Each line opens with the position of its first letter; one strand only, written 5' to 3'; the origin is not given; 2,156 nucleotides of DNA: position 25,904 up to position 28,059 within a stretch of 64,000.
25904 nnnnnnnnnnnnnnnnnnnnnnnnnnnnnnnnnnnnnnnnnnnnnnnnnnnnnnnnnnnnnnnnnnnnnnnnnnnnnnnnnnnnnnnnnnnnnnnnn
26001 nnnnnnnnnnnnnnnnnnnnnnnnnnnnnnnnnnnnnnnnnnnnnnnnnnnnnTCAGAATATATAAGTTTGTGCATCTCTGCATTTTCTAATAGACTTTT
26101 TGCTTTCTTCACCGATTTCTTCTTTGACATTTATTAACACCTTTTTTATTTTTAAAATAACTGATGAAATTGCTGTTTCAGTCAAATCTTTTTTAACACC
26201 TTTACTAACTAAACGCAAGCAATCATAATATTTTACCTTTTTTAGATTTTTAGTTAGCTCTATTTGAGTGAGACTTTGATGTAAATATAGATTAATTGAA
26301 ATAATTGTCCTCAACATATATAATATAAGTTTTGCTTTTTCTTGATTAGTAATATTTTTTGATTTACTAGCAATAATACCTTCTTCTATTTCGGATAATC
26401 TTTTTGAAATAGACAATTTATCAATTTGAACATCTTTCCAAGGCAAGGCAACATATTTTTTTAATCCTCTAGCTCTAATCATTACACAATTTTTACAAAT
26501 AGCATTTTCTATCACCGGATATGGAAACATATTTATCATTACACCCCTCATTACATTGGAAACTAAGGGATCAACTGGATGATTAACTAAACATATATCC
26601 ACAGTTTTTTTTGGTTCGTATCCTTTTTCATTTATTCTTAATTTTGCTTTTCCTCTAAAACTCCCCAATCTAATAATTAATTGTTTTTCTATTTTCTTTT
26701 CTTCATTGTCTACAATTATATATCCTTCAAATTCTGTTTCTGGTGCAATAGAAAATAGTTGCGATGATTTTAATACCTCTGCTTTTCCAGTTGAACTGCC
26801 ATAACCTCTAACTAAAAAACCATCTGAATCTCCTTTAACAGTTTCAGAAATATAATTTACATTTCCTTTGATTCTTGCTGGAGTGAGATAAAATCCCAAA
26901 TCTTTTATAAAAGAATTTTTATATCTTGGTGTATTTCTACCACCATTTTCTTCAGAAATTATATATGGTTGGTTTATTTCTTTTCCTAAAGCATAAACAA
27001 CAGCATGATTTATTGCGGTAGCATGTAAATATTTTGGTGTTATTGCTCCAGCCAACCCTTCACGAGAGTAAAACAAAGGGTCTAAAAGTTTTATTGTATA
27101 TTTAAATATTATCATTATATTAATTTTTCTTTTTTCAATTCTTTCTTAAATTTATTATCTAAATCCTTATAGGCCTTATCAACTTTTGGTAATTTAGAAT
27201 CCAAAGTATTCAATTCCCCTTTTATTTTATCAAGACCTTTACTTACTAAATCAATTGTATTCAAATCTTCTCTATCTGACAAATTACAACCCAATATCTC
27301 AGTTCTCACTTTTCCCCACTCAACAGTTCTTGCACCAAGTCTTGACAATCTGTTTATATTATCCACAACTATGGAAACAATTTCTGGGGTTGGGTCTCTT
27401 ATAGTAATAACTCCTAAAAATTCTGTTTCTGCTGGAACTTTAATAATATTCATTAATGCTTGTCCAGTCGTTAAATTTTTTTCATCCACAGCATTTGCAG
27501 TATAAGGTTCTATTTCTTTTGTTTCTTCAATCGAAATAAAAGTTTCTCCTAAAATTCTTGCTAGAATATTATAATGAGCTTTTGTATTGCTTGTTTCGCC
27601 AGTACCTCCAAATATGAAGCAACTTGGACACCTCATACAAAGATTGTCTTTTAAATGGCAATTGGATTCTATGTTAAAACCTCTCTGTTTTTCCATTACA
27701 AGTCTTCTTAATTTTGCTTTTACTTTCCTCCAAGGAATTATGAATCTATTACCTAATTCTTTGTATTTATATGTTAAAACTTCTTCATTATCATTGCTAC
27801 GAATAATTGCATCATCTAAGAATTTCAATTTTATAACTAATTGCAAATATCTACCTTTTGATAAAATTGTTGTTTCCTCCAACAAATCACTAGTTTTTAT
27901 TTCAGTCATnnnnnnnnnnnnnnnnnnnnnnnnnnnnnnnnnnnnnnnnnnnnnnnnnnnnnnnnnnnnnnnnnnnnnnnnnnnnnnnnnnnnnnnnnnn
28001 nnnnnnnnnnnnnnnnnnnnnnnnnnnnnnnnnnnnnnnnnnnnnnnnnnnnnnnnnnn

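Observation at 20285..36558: Type I-D-like CRISPR-Cas locus with split adaptation module, compact effector proteins and seven embedded non-cas genes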

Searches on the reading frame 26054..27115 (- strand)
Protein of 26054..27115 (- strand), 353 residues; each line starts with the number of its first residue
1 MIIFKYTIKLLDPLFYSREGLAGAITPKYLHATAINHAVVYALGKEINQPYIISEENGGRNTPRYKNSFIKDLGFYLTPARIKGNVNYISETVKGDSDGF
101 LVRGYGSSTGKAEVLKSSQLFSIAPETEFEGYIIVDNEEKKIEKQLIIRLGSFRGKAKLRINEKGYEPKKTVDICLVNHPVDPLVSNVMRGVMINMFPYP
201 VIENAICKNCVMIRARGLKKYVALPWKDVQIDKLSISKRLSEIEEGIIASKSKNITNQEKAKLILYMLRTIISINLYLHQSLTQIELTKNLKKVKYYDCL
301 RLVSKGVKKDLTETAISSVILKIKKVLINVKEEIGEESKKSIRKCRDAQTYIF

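Call 4: search_protein_families(library=pfam, proteins=[window:26054-27115:-], max_evalue=0.01)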
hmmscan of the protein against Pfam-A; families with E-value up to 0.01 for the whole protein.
window:26054-27115:- (353 aa): 0 families

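Call 6: search_protein_families(library=ncbifam, proteins=[window:26054-27115:-], max_evalue=0.01)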
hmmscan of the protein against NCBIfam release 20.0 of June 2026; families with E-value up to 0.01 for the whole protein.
window:26054-27115:- (353 aa): 1 family
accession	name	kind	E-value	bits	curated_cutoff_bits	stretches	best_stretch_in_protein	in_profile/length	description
TIGR03159.1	cas_Csc1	equivalog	3.6e-14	52.7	41.4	1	10-205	3-202/225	type I-D CRISPR-associated protein Cas5/Csc1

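Call 7: search_protein_families(library=padloc, proteins=[window:26054-27115:-], max_evalue=0.01)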
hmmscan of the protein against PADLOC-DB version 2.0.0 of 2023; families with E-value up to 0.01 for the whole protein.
window:26054-27115:- (353 aa): 6 families
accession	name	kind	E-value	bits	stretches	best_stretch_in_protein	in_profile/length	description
PDLC00997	Cas5d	-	9.6e-15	52.7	1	10-205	3-202/225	CRISPR type I-D/CYANO-associated protein Csc1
PDLC01324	Cas5d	-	6.9e-14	50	1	10-205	3-178/190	CAS-I-D; effector_G5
PDLC02038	Cas5d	-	4.6e-12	44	1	3-211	3-191/207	-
PDLC02040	Cas5d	-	7.8e-07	27.4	1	14-181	15-171/225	-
PDLC01217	Cas5d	-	6e-05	20.9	1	2-81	2-76/233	CAS-I-D; effector_G5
PDLC02039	Cas5d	-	0.0063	14.3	1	1-78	1-73/233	-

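Call 43: find_homologous_proteins(query=window:26054-27115:-, max_evalue=0.001)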
Query window:26054-27115:- (353 aa): 224 proteins with E <= 0.001 among 2976 candidates; the best 120 are listed.
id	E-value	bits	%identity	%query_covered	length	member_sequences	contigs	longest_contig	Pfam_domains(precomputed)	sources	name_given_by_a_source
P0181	1.8e-226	768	100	100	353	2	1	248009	PF26241.1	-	-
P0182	2.5e-124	433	58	100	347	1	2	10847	PF26241.1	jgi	-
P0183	4.1e-121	422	58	100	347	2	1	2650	PF26241.1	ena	-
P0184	2.6e-105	370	53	100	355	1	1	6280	PF26241.1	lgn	-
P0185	2.5e-104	367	53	100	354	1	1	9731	PF26241.1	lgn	-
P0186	4.5e-104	366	55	94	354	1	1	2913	PF26241.1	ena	-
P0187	1.3e-102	361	55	94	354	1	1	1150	PF26241.1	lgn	-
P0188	5.8e-101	356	68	67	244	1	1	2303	PF26241.1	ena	-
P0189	8.6e-100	352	54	94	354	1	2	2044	PF26241.1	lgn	-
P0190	6.5e-90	320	49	97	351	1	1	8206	PF26241.1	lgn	-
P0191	2.0e-86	308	61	67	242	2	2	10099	PF26241.1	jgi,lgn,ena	-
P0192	2.8e-86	308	61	65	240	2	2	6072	PF26241.1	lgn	-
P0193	3.5e-86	307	64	63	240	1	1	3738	PF26241.1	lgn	-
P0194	4.3e-86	307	64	65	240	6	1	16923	PF26241.1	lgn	-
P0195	4.5e-85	304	62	67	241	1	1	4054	PF26241.1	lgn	-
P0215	2.2e-79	285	45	96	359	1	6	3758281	PF26241.1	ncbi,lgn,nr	ncbi:MAG: type I-D CRISPR-associated protein Cas5/Csc1 [Candidatus Jettenia sp. CY-1]|nr:type I-D CR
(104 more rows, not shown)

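Call 44: find_encoding_contigs(protein=P0215, flank=10000, max_places=2)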
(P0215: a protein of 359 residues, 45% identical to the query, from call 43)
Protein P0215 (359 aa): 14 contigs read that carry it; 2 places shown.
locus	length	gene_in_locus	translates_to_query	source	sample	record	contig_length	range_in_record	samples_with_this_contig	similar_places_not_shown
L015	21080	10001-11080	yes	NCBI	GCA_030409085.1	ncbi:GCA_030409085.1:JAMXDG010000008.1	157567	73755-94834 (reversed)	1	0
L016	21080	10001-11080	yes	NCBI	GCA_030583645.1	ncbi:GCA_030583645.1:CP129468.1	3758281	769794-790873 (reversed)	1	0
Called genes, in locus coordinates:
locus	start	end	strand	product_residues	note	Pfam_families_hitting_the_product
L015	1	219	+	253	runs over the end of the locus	PF00106:adh_short, PF08659:KR, PF23441:SDR, PF13561:adh_short_C2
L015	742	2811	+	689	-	-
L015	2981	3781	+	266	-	PF01435:Peptidase_M48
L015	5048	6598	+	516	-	PF00270:DEAD, PF04851:ResIII (weak), PF22590:Cas3-like_C_2 (weak)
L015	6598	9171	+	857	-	-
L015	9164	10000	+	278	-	PF18320:Csc2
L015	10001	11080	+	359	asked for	PF26241:Cas_Csc1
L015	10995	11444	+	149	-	-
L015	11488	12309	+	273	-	PF01022:HTH_5 (faint), PF01978:TrmB (faint), PF13412:HTH_24 (faint), PF01909:NTP_transf_2 (weak), PF18765:Polbeta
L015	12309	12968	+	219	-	PF17955:Cas6b_N, PF17262:Cas6b_C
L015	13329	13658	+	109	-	PF01909:NTP_transf_2, PF18765:Polbeta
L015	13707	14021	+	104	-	PF05168:HEPN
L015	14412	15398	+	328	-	PF01867:Cas_Cas1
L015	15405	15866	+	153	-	PF05635:23S_rRNA_IVP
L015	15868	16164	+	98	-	PF09827:CRISPR_Cas2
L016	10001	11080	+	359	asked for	PF26241:Cas_Csc1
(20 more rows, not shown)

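Call 45: find_encoding_contigs(protein=P0182, flank=10000, max_places=2)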
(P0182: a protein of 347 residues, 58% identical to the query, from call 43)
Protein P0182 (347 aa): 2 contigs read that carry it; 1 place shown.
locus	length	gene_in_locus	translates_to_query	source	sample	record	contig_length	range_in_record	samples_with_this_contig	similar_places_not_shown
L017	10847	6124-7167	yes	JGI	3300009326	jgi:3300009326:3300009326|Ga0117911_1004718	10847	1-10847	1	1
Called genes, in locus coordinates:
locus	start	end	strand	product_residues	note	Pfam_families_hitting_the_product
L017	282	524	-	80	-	-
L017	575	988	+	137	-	-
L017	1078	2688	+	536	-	PF04851:ResIII (weak), PF00270:DEAD, PF22590:Cas3-like_C_2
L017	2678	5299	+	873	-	-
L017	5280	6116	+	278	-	PF18320:Csc2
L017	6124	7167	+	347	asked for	PF26241:Cas_Csc1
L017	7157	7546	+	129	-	-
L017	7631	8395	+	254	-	PF01047:MarR (faint), PF13412:HTH_24 (faint), PF13545:HTH_Crp_2 (faint), PF01909:NTP_transf_2 (faint), PF18765:Polbeta (weak)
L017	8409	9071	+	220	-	PF17955:Cas6b_N, PF17262:Cas6b_C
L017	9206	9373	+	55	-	PF01402:RHH_1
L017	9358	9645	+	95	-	-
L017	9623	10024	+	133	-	PF01850:PIN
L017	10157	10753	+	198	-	PF01867:Cas_Cas1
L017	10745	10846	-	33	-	?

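Call 48: find_related_loci(query=A2, collection=metagenome_contigs, flank=8000)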
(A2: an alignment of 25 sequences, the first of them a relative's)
Query A2 (353 aa) in metagenome_contigs; peptide patterns used: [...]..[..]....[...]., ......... (x = any residue, [..] = any of these).
111 stretches matched a pattern; 83 encode a relative of the query (tblastn E <= 1e-3); the best 80 are kept; 80 distinct loci.
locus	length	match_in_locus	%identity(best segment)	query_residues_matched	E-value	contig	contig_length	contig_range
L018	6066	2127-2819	61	1-235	2e-92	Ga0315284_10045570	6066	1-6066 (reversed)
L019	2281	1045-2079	46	1-341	6e-95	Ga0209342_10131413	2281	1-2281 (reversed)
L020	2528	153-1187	46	1-341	3e-94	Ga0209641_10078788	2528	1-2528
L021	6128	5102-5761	63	1-225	5e-89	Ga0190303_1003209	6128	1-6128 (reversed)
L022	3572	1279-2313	46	1-341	1e-89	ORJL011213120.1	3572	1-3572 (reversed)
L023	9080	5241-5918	64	3-233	9e-85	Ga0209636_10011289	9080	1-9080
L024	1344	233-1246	44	1-334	1e-90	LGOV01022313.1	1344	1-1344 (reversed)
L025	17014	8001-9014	43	1-334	2e-84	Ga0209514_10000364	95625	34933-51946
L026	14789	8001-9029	43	1-339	2e-84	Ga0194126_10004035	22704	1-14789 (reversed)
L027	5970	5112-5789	62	3-233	2e-83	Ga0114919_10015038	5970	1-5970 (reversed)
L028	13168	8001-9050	44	1-341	1e-83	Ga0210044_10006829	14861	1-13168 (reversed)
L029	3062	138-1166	41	1-339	1e-84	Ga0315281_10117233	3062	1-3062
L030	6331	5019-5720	57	1-233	5e-82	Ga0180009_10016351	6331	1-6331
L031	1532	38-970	45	1-307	6e-87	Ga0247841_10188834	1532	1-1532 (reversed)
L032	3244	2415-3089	58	1-233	3e-81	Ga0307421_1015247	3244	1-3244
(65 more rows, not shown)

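Call 62: predict_structure(alignment_id=A3)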
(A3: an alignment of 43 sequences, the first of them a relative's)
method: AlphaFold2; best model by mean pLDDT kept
length: 353 residues; sequences in the alignment: 43
mean_pLDDT: 77.1   pTM: 0.60
mean pLDDT of the five models: 77.1, 75.6, 75.0, 74.9, 72.8
residues with pLDDT >= 90: 125; 70-90: 129; 50-70: 47; < 50: 52
segments of 3 or more residues with pLDDT < 50: 19-23, 56-60, 96-117, 336-353
pLDDT, mean of each block of 10 residues (from residue 1): 94 69 67 88 75 49 65 88 88 49 41 47 91 82 85 79 90 92 86 75 89 92 75 78 92 91 94 81 74 92 88 91 91 55 30 26
secondary structure, 60 per line:
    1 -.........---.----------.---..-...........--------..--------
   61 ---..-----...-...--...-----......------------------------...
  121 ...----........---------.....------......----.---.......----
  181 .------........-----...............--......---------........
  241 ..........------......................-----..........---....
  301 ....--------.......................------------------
elements in order: E2-10 H32-42 E75-77 E80-82 E88-93 E118-123 E128-135 E145-149 E156-161 E170-176 E188-195 E201-215 E218-223 H233-250 H257-278 H284-293 H297-304 H313-335

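Call 64: fold_search(model_id=the predicted structure, library=pdb)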
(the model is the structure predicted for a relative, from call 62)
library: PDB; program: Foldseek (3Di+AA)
matches with E <= 10: 441; with E <= 0.001: 7
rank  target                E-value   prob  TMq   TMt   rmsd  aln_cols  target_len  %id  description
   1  7sbb_H                1.7e-10  1.00  0.43  0.65   6.3       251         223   21  Structure of type I-D Cascade bound to a ssRNA target (released 2022-06-08)
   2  7sba_H                9.4e-10  1.00  0.44  0.62   6.0       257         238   22  Structure of type I-D Cascade bound to a dsDNA target (released 2022-06-08)
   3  8s9u_A                1.2e-06  1.00  0.29  0.15  25.2       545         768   10  CRISPR-Cas type III-D effector complex bound to a target RNA (released 2024-04-24)
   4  8s9x_A                7.8e-06  1.00  0.28  0.15  25.2       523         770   10  CRISPR-Cas type III-D effector complex bound to self-target RNA in a post-cleavage state (released 2024-04-24)
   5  8s9t_A                1.6e-05  1.00  0.29  0.15  26.1       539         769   12  CRISPR-Cas type III-D effector complex (released 2024-04-24)
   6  6s8b_H                2.0e-04  1.00  0.32  0.36   9.1       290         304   13  Cryo-EM structure of the Type III-B Cmr-beta bound to cognate target RNA and AMPPnP, state 1 (released 2020-07-08)
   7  6s6b_H                2.7e-04  1.00  0.29  0.32   9.4       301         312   13  Type III-B Cmr-beta Cryo-EM structure of the Apo state (released 2020-07-08)
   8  6xn3_G                1.8e-03  1.00  0.25  0.38   9.1       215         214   12  Structure of the Lactococcus lactis Csm CTR_4:3 CRISPR-Cas Complex (released 2022-01-12)
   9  6ae2_A                4.0e-03  1.00  0.25  0.45  10.7       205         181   17  Crystal structure of Csm3 of the type III-A CRISPR-Cas effector complex (released 2019-01-23)
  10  8z99_G                4.2e-03  0.97  0.25  0.39  13.1       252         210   10  Cryo-EM structure of NTR-bound type VII CRISPR-Cas complex at substrate-engaged state +I (released 2024-08-21)
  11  9g9b_F                5.3e-03  1.00  0.26  0.42   9.0       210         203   13  CryoEM structure of Enterococcus italicus Csm-crRNA (4.3) complex (released 2025-01-29)
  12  9no4_G                5.3e-03  0.96  0.20  0.30   9.8       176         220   11  Cryo-EM structure of Csm/AcrIIIA2/enolase 3:2 complex (released 2025-11-12)
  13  9j9e_C                5.9e-03  0.80  0.23  0.32  17.5       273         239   13  Cryo-EM structure of the type VII CRISPR-Cas14 effector complex (released 2026-03-04)
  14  6xn5_H                6.3e-03  0.99  0.26  0.41   9.2       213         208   10  Structure of the Lactococcus lactis Csm Apo- CRISPR-Cas Complex (released 2022-01-12)
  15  9g9a_D                6.3e-03  0.99  0.24  0.40   9.9       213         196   11  CryoEM structure of Enterococcus italicus Csm-crRNA (3.2 complex) (released 2025-01-29)
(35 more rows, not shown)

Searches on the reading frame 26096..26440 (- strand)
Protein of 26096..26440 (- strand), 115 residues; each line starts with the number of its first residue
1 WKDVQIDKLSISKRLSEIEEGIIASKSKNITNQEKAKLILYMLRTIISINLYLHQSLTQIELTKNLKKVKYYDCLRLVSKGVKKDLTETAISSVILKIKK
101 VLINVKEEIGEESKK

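Call 89: search_solved_structures(query=A6, max_evalue=10)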
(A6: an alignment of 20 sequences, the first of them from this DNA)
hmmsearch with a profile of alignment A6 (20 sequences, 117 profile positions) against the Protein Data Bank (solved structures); distinct sequences matched with E-value up to 10: 6.
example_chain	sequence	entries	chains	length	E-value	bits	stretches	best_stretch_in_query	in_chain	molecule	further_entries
8qaf_A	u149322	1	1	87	0.49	13.6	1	60-112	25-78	sc-apCC-8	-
9ene_A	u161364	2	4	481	0.66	13.1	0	8-37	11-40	tRNA pseudouridine(38/39) synthase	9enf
9enb_A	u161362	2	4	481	0.67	13.1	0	8-37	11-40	tRNA pseudouridine(38/39) synthase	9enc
8okd_A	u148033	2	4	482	0.67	13.1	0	8-37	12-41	tRNA pseudouridine(38/39) synthase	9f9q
12bm_W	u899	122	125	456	1.4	12.1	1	28-87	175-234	RPN5 | 26S proteasome non-ATPase regulatory subunit 12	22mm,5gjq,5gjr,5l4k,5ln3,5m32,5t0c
6epc_P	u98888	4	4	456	1.5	12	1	28-86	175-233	Proteasome (Prosome, macropain) 26S subunit, non-ATPase, 12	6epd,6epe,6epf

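Call 90: search_protein_families(library=pfam, alignment_id=A6, max_evalue=1)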
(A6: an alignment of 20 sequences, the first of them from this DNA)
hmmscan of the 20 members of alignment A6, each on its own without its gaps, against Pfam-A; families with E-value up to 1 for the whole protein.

A. member 1, seq(115 aa): 0 families

B. families by the number of members that match (of 20 scanned): 12 families
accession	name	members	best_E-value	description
PF19965.4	VMAP-M2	2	0.0088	vWA-MoxR associated protein middle region (VMAP-M) 2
PF18567.6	TIR_3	1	0.032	Toll/interleukin-1 receptor domain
PF23154.1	KANSL3_1st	1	0.068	KANSL3, helical domain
PF11608.14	RRM_MARF1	1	0.089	MARF1, RNA recognition motif 1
PF13150.11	TraL_transposon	1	0.11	Conjugative transposon protein TraL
PF23553.1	NELF-A_N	1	0.12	NELF-A N-terminal domain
PF17598.7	DUF5494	1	0.13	Family of unknown function (DUF5494)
PF20015.4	VMAP-M12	1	0.14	vWA-MoxR associated protein middle region (VMAP-M) 12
PF09090.17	MIF4G_like_2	1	0.15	MIF4G like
PF18328.6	PfaD_N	1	0.17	Fatty acid synthase subunit PfaD N-terminal domain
PF16360.10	GTP-bdg_M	1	0.19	GTP-binding GTPase Middle Region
PF02524.19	KID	1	0.41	KID repeat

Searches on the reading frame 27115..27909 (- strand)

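Call 4: search_protein_families(library=pfam, proteins=[window:27115-27909:-], max_evalue=0.01)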
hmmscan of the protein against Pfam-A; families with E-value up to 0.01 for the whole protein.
window:27115-27909:- (264 aa): 1 family
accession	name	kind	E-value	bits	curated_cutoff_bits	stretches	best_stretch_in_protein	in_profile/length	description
PF18320.6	Csc2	-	6.2e-29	101.6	25.5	1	16-250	9-257/298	Csc2 Crispr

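Call 6: search_protein_families(library=ncbifam, proteins=[window:27115-27909:-], max_evalue=0.01)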
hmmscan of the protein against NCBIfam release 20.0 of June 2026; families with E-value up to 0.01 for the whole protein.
window:27115-27909:- (264 aa): 1 family
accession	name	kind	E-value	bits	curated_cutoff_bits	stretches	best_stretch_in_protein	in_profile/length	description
TIGR03157.1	cas_Csc2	equivalog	2.7e-27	95.8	38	1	18-252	2-252/282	type I-D CRISPR-associated protein Cas7/Csc2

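Call 7: search_protein_families(library=padloc, proteins=[window:27115-27909:-], max_evalue=0.01)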
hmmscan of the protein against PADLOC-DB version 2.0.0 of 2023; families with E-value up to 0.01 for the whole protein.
window:27115-27909:- (264 aa): 8 families
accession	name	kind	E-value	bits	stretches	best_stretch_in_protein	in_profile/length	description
PDLC00998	Cas7d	-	7.3e-28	95.8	1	18-252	2-252/282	CRISPR type I-D/CYANO-associated protein Csc2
PDLC01322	Cas7d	-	8.2e-27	92.3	1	18-250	2-222/248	CAS-I-D; effector_G7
PDLC02046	Cas7d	-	2.6e-18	64.2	1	8-253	9-257/305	-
PDLC02048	Cas7d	-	1.8e-10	38.6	1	61-232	70-241/315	-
PDLC01442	Csm3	-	2.2e-06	25.7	1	54-210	43-187/208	"CAS-III-A,CAS-III-D; effector_G7"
PDLC02047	Cas7d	-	0.00042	17.8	1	136-217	146-229/311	-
PDLC01014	Csm3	-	0.0028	15.8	1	51-132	38-116/203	CRISPR type III-A/MTUBE-associated RAMP protein Csm3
PDLC01017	Csm3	-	0.0033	15.2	1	66-217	58-229/257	Csm3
